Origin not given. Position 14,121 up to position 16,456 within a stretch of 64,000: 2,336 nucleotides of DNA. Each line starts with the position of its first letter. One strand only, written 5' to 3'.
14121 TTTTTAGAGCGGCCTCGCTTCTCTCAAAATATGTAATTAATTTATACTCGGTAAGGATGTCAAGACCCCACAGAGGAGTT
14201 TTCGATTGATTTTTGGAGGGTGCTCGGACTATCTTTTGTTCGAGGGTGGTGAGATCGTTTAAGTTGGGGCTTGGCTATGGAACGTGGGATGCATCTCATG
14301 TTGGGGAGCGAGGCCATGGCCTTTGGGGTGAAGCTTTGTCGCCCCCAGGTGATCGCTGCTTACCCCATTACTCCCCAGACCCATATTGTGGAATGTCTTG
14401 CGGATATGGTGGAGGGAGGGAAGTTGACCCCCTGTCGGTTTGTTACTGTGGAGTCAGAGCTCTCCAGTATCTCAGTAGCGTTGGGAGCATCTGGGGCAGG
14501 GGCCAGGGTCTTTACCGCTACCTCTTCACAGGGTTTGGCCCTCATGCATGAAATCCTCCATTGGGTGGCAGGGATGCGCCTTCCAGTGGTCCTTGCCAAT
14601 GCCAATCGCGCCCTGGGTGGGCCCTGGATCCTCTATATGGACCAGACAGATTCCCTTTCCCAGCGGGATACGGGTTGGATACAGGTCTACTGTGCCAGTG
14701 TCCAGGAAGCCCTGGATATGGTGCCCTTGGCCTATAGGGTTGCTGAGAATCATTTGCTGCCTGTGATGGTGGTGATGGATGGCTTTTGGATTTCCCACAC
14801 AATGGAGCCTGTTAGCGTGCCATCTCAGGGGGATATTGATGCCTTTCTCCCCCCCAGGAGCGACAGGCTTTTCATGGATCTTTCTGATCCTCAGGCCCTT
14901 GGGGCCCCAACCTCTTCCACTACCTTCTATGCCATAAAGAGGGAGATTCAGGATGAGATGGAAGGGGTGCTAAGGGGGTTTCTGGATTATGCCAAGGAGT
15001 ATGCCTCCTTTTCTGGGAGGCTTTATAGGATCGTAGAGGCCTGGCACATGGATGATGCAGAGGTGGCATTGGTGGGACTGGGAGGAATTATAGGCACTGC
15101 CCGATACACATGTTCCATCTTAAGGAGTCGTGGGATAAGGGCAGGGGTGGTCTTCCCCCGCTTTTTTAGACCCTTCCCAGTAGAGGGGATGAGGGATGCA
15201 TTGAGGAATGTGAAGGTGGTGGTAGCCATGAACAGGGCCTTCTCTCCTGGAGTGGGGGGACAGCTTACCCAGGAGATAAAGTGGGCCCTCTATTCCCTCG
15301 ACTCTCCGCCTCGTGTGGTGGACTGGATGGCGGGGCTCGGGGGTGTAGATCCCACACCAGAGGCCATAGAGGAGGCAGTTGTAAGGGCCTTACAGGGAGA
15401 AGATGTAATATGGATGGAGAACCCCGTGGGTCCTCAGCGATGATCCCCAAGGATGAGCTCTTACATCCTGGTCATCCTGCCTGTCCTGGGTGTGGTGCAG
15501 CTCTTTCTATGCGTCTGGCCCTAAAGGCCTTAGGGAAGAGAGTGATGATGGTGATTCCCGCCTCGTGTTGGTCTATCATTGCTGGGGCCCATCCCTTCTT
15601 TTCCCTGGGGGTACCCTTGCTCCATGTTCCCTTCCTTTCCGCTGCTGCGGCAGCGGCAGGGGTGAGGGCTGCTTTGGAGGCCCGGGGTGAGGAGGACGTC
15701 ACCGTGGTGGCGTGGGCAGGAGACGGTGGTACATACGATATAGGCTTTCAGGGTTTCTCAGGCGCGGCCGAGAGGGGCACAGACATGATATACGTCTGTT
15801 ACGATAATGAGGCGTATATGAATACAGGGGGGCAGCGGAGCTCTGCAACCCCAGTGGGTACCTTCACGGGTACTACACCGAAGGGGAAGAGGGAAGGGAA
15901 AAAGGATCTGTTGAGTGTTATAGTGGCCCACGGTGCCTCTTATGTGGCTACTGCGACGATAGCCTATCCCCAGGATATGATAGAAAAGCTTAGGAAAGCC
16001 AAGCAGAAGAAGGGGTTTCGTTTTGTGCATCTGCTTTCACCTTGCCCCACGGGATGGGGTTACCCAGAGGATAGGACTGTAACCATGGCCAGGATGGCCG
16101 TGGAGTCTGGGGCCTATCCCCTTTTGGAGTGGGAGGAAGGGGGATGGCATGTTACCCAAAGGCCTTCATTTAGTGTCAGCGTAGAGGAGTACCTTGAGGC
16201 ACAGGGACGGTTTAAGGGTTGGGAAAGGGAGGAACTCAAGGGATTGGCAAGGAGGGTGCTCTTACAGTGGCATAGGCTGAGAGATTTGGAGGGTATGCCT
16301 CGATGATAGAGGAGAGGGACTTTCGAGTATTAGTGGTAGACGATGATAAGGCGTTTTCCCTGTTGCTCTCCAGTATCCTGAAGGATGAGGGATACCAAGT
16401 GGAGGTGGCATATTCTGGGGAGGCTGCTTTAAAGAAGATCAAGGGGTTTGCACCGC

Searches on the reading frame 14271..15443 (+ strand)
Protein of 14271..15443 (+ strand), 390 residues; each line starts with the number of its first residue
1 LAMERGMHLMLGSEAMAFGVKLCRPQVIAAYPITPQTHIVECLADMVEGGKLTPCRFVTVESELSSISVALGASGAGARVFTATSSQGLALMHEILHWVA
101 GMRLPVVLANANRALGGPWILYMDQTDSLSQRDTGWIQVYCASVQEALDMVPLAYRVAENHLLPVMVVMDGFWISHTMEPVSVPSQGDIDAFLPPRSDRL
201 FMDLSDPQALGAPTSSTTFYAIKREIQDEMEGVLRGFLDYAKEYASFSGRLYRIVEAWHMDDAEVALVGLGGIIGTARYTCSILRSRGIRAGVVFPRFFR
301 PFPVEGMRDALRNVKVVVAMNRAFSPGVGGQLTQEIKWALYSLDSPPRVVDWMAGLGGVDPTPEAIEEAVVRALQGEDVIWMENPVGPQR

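Call 3: search_protein_families(library=pfam, proteins=[window:14271-15443:+], max_evalue=0.01)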
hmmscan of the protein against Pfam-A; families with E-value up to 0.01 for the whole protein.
window:14271-15443:+ (390 aa): 3 families
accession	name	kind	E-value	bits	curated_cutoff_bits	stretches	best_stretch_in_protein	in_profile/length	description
PF01855.24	POR_N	-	4.1e-62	210.4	27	1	19-231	2-220/231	Pyruvate flavodoxin/ferredoxin oxidoreductase, thiamine diP-bdg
PF17147.9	PFOR_II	-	1e-22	80.9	27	1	263-366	1-102/102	Pyruvate:ferredoxin oxidoreductase core domain II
PF02780.25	Transketolase_C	-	3.5e-05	24.1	25.9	1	262-348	9-97/124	Transketolase, C-terminal domain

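Call 68: find_homologous_proteins(query=window:14271-15443:+, max_evalue=1e-100)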
Query window:14271-15443:+ (390 aa): 225 proteins with E <= 1e-100 among 8000 candidates; the best 120 are listed.
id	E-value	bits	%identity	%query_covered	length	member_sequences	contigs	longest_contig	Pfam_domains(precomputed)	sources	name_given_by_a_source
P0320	9.5e-257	869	100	98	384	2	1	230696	PF01855.25,PF17147.10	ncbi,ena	-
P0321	1.1e-194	665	75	98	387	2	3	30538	PF01855.25,PF17147.10,PF02780.26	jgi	jgi:pyruvate/2-oxoacid:ferredoxin oxidoreductase alpha subunit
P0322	6.7e-192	656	74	98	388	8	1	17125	PF01855.25,PF17147.10,PF02780.26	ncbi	-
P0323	6.5e-191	652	75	98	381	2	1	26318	PF01855.25,PF17147.10,PF02780.26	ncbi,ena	-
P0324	1.4e-188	645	74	98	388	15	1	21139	PF01855.25,PF17147.10,PF02780.26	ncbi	-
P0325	1.4e-185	635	73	98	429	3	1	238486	PF01855.25,PF17147.10,PF02780.26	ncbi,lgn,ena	-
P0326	1.2e-180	619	72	96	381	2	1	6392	PF01855.25,PF17147.10,PF02780.26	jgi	-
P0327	4.0e-115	403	50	98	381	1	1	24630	PF01855.25,PF17147.10,PF02780.26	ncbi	-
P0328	4.4e-113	396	51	95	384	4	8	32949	PF01855.25,PF17147.10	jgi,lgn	-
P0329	1.1e-112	395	50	96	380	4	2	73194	PF01855.25,PF17147.10,PF02780.26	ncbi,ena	-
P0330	2.2e-112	394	49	98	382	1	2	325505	PF01855.25,PF17147.10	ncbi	-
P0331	5.0e-112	393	48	96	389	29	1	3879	PF01855.25,PF17147.10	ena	-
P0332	2.8e-110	387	47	96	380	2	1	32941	PF01855.25,PF17147.10,PF02780.26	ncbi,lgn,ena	-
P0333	6.6e-110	386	49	91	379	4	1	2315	PF01855.25,PF17147.10,PF02780.26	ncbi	-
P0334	1.2e-109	385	50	95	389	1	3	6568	PF01855.25,PF17147.10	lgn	-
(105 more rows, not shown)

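Call 69: find_encoding_contigs(protein=P0325, flank=10000, max_places=1)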
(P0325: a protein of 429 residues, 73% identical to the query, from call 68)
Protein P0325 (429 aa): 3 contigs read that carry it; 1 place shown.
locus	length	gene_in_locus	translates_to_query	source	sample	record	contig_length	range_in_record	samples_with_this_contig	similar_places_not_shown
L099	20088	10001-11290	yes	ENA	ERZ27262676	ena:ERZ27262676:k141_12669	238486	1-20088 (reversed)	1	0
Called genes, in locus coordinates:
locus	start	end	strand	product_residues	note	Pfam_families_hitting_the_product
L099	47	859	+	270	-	PF01145:Band_7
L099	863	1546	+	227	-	PF01292:Ni_hydr_CYTB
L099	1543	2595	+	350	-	PF02085:Cytochrom_CIII (faint), PF09699:Paired_CXXCH_1 (faint), PF14522:Cytochrome_C7 (faint), PF14537:Cytochrom_c3_2 (faint), PF22113:Mtrc-MtrF_II-IV_dom (faint)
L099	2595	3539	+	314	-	PF01292:Ni_hydr_CYTB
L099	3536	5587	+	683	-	PF02085:Cytochrom_CIII (faint), PF14522:Cytochrome_C7 (faint), PF14537:Cytochrom_c3_2 (faint), PF22113:Mtrc-MtrF_II-IV_dom (faint)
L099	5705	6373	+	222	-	-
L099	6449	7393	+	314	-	PF00294:PfkB, PF08543:Phos_pyr_kin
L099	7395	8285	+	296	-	PF01791:DeoC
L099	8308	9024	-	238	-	PF00702:Hydrolase, PF13419:HAD_2, PF13242:Hydrolase_like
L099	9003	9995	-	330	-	PF01636:APH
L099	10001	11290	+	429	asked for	PF01855:POR_N, PF02780:Transketolase_C (weak), PF17147:PFOR_II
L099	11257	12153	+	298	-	PF02775:TPP_enzyme_C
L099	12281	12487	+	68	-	-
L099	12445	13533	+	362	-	PF01137:RTC, PF05189:RTC_insert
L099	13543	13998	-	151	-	PF00578:AhpC-TSA, PF08534:Redoxin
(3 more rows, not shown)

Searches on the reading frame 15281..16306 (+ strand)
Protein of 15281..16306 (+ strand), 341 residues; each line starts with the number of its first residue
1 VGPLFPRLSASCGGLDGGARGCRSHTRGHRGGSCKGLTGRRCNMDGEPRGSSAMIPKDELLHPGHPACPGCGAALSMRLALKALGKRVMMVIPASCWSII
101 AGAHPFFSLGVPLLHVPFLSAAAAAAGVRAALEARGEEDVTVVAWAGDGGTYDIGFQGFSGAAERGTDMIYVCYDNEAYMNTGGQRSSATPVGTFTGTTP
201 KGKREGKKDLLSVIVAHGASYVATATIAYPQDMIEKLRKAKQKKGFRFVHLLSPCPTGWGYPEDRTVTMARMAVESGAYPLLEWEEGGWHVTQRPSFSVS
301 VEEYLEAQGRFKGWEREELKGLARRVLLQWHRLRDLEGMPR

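Call 3: search_protein_families(library=pfam, proteins=[window:15281-16306:+], max_evalue=0.01)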
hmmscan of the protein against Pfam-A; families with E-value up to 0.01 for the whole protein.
window:15281-16306:+ (341 aa): 1 family
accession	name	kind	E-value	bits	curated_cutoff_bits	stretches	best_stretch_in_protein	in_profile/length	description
PF02775.26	TPP_enzyme_C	-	2.9e-21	76.3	21.9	1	121-250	33-150/151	Thiamine pyrophosphate enzyme, C-terminal TPP binding domain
